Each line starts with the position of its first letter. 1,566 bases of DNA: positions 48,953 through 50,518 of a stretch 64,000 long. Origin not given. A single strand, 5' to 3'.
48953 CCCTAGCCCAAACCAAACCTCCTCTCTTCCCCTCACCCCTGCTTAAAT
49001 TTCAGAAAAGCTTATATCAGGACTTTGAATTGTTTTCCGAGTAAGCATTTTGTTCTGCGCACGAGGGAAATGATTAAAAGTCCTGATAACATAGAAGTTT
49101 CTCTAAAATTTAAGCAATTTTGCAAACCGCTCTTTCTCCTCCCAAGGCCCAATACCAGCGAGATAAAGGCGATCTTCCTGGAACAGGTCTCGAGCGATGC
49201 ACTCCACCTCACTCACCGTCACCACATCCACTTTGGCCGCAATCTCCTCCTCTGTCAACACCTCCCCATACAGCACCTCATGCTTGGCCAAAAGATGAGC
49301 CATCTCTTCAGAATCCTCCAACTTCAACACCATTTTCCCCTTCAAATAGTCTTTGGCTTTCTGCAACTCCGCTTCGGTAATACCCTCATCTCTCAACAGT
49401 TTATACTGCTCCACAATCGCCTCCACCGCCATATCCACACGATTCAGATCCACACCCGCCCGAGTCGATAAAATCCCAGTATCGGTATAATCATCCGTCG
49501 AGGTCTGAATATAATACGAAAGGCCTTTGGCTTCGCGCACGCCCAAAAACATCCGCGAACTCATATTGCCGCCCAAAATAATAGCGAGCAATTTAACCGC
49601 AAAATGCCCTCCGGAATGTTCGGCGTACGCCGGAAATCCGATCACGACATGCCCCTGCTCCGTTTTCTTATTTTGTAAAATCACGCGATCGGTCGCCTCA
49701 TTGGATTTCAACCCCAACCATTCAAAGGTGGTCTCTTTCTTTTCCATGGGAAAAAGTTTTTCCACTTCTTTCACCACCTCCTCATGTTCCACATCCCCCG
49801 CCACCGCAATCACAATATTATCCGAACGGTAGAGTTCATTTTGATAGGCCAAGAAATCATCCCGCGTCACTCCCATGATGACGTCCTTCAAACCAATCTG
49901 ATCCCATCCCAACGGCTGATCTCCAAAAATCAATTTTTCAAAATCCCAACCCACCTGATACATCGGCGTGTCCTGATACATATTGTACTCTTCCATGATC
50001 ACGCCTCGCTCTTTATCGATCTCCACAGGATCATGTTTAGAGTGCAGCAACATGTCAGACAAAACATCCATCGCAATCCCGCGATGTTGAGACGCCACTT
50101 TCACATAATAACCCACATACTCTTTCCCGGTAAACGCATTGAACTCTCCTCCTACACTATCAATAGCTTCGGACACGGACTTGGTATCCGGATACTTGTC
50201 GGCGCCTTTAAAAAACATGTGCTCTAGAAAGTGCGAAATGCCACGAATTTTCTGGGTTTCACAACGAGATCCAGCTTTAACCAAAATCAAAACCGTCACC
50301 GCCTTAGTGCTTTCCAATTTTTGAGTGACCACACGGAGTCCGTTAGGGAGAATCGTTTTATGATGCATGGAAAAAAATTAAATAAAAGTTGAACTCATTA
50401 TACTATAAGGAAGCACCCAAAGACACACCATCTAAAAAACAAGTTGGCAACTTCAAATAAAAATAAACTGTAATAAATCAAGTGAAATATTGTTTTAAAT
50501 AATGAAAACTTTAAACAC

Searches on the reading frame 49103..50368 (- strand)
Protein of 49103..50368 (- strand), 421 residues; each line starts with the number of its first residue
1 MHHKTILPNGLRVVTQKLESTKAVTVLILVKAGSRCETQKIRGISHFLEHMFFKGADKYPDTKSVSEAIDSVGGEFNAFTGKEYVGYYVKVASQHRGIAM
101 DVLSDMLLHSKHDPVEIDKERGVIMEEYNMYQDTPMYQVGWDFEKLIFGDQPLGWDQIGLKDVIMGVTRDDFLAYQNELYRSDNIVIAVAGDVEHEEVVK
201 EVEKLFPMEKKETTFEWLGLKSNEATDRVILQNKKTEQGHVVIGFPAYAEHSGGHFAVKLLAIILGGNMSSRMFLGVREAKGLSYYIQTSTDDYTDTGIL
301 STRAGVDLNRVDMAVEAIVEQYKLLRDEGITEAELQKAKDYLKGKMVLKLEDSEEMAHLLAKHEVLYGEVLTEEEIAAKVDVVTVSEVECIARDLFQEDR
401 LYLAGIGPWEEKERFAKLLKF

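Call 11: find_encoding_contigs(protein=window:49103-50368:-, flank=10000, max_places=6)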
Protein window:49103-50368:- (421 aa): 5 contigs read that carry it; 5 places shown.
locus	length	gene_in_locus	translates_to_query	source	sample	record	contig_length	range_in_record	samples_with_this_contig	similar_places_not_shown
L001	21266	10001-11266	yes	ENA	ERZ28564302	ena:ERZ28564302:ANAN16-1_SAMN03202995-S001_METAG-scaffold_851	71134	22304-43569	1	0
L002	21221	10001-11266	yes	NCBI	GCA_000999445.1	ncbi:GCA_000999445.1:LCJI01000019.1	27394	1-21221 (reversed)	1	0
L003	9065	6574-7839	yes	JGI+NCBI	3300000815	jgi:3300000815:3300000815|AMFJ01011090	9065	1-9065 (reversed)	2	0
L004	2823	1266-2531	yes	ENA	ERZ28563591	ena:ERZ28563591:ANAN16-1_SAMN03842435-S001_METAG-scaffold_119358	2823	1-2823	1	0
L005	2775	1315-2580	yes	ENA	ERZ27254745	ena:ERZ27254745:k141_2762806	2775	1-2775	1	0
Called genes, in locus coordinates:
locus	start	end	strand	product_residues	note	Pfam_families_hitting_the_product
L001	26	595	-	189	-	PF04542:Sigma70_r2, PF08281:Sigma70_r4_2, PF04545:Sigma70_r4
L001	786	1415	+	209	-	-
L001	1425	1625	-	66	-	-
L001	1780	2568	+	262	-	PF07786:HGSNAT_cat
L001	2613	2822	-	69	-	-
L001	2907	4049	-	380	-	PF01594:AI-2E_transport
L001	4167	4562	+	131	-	-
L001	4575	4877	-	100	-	PF00905:Transpeptidase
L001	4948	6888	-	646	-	PF03717:PBP_dimer, PF21922:PBP_dimer_2 (weak), PF00905:Transpeptidase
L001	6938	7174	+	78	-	-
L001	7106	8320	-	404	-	PF09826:Beta_propel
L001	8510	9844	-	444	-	-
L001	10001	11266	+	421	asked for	PF00675:Peptidase_M16, PF05193:Peptidase_M16_C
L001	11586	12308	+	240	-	-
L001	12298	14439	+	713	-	-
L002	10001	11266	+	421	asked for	PF00675:Peptidase_M16, PF05193:Peptidase_M16_C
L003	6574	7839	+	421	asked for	PF00675:Peptidase_M16, PF05193:Peptidase_M16_C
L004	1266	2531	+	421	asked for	PF00675:Peptidase_M16, PF05193:Peptidase_M16_C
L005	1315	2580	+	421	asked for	PF00675:Peptidase_M16, PF05193:Peptidase_M16_C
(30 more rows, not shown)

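Call 12: search_protein_families(library=pfam, proteins=[window:49103-50368:-])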
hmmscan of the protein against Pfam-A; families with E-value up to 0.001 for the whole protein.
window:49103-50368:- (421 aa): 2 families
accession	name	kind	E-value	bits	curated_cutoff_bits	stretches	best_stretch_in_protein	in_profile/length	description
PF05193.26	Peptidase_M16_C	-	8.9e-35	120.6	23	1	167-341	2-180/181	Peptidase M16 inactive domain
PF00675.25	Peptidase_M16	-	7e-34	117.3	22.3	1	12-135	1-123/149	Insulinase (Peptidase family M16)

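Call 26: find_homologous_proteins(query=window:49103-50368:-, max_evalue=1e-40)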
Query window:49103-50368:- (421 aa): 7741 proteins with E <= 1e-40 among 8000 candidates; the best 120 are listed.
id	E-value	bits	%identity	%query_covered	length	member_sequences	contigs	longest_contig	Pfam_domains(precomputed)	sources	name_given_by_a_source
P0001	5.4e-277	936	100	100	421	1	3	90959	PF00675.26,PF05193.27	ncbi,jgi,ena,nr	ncbi:MAG: hypothetical protein ACD_28C00110G0002 [uncultured bacterium]|nr:MAG: hypothetical protein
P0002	4.8e-222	755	78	100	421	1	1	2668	PF00675.26,PF05193.27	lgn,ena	-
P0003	1.3e-221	754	78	100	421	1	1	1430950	PF00675.26,PF05193.27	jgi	jgi:predicted Zn-dependent peptidase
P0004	1.3e-221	754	78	100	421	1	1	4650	PF00675.26,PF05193.27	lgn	-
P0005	2.9e-219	746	77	100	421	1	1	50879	PF00675.26,PF05193.27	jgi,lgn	jgi:predicted Zn-dependent peptidase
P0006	9.7e-219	744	77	100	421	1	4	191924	PF00675.26,PF05193.27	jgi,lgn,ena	jgi:predicted Zn-dependent peptidase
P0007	1.4e-218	744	77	100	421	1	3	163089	PF00675.26,PF05193.27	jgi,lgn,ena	jgi:predicted Zn-dependent peptidase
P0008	2.4e-215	733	76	100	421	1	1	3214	PF00675.26,PF05193.27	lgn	-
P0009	2.6e-215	733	76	100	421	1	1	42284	PF00675.26,PF05193.27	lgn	-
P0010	1.4e-214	730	76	100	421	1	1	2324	PF00675.26,PF05193.27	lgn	-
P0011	2.5e-214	730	76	100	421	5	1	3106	PF00675.26,PF05193.27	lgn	-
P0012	2.7e-213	726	76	100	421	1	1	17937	PF00675.26,PF05193.27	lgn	-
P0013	1.8e-208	710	74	100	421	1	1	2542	PF00675.26,PF05193.27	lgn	-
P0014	4.4e-208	709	74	100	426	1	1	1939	PF00675.26,PF05193.27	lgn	-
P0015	2.0e-207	707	74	100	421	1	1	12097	PF00675.26,PF05193.27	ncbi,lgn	-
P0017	8.3e-205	698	73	100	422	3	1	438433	PF00675.26,PF05193.27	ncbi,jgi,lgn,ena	ncbi:MAG: pitrilysin family protein [Candidatus Gracilibacteria bacterium]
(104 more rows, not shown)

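Call 27: find_encoding_contigs(protein=P0003, flank=10000, max_places=2)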
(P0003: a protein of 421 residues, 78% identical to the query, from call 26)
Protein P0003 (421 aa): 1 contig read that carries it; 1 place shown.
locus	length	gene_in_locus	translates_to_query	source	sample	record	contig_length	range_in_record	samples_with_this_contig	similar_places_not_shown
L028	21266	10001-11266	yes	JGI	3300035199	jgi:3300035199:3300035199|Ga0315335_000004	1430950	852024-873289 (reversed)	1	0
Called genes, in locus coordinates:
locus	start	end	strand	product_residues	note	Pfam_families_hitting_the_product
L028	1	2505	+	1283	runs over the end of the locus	PF00270:DEAD (faint), PF04851:ResIII, PF08241:Methyltransf_11 (faint)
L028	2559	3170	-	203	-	-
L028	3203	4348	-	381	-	PF01594:AI-2E_transport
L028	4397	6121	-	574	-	PF09972:DUF2207, PF20990:DUF2207_C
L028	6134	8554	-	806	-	PF03717:PBP_dimer, PF00905:Transpeptidase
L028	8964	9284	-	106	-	-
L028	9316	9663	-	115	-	-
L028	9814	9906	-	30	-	-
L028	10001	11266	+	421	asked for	PF00675:Peptidase_M16, PF05193:Peptidase_M16_C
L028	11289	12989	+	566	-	PF00890:FAD_binding_2, PF01266:DAO (faint), PF03486:HI0933_like (weak), PF07992:Pyr_redox_2 (weak), PF02910:Succ_DH_flav_C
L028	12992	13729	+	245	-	PF13085:Fer2_3, PF13237:Fer4_10, PF12838:Fer4_7 (weak), PF13183:Fer4_8, PF13534:Fer4_17 (weak)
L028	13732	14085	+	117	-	-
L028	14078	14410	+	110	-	-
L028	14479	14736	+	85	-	-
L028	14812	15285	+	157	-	PF00334:NDK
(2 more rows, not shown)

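Call 28: find_encoding_contigs(protein=P0006, flank=10000, max_places=2)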
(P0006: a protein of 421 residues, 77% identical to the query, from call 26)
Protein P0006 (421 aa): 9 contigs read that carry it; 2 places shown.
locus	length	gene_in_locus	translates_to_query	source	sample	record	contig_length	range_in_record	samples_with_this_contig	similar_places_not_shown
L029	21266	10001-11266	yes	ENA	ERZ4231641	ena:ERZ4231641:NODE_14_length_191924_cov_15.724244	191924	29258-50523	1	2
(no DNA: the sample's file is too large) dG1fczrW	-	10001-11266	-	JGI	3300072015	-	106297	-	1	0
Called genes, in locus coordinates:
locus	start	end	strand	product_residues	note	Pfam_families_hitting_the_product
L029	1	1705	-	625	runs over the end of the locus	PF13353:Fer4_12, PF04055:Radical_SAM, PF11899:DUF3419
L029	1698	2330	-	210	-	PF01121:CoaE, PF08433:KTI12 (faint)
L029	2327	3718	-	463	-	PF02310:B12-binding, PF04055:Radical_SAM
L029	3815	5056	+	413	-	PF02464:CinA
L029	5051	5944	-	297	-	-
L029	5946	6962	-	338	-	PF13521:AAA_28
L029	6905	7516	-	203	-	PF04973:NMN_transporter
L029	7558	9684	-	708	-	PF04055:Radical_SAM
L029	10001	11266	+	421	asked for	PF00675:Peptidase_M16, PF05193:Peptidase_M16_C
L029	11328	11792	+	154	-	PF00334:NDK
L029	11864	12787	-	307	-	-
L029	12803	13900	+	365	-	PF01384:PHO4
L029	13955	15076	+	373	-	PF00425:Chorismate_bind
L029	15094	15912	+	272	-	PF01063:Aminotran_4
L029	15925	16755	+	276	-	PF00809:Pterin_bind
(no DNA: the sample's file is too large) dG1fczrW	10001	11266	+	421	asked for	PF00675:Peptidase_M16, PF05193:Peptidase_M16_C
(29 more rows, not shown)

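Call 29: find_encoding_contigs(protein=P0017, flank=10000, max_places=2)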
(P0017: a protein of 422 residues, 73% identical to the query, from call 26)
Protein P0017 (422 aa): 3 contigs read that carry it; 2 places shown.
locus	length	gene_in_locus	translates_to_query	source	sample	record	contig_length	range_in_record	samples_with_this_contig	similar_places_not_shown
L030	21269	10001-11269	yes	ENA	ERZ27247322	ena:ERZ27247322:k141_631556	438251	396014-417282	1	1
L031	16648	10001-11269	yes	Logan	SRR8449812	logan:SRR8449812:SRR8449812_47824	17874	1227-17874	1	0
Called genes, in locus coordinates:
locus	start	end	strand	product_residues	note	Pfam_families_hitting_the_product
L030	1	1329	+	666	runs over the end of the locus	PF11832:DUF3352 (faint)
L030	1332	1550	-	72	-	-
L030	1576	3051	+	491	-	-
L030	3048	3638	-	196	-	-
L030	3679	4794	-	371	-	PF01594:AI-2E_transport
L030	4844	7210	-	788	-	PF03717:PBP_dimer, PF00905:Transpeptidase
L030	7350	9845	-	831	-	PF00395:SLH, PF09826:Beta_propel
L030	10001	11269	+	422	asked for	PF00675:Peptidase_M16, PF05193:Peptidase_M16_C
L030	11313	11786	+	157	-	PF00334:NDK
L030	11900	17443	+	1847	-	PF00041:fn3 (weak), PF10179:NDNF (faint)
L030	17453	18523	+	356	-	PF01384:PHO4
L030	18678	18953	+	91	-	-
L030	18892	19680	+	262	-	PF00809:Pterin_bind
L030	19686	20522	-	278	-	-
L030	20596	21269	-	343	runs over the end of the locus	PF01595:CNNM, PF00571:CBS (faint)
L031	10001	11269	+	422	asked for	PF00675:Peptidase_M16, PF05193:Peptidase_M16_C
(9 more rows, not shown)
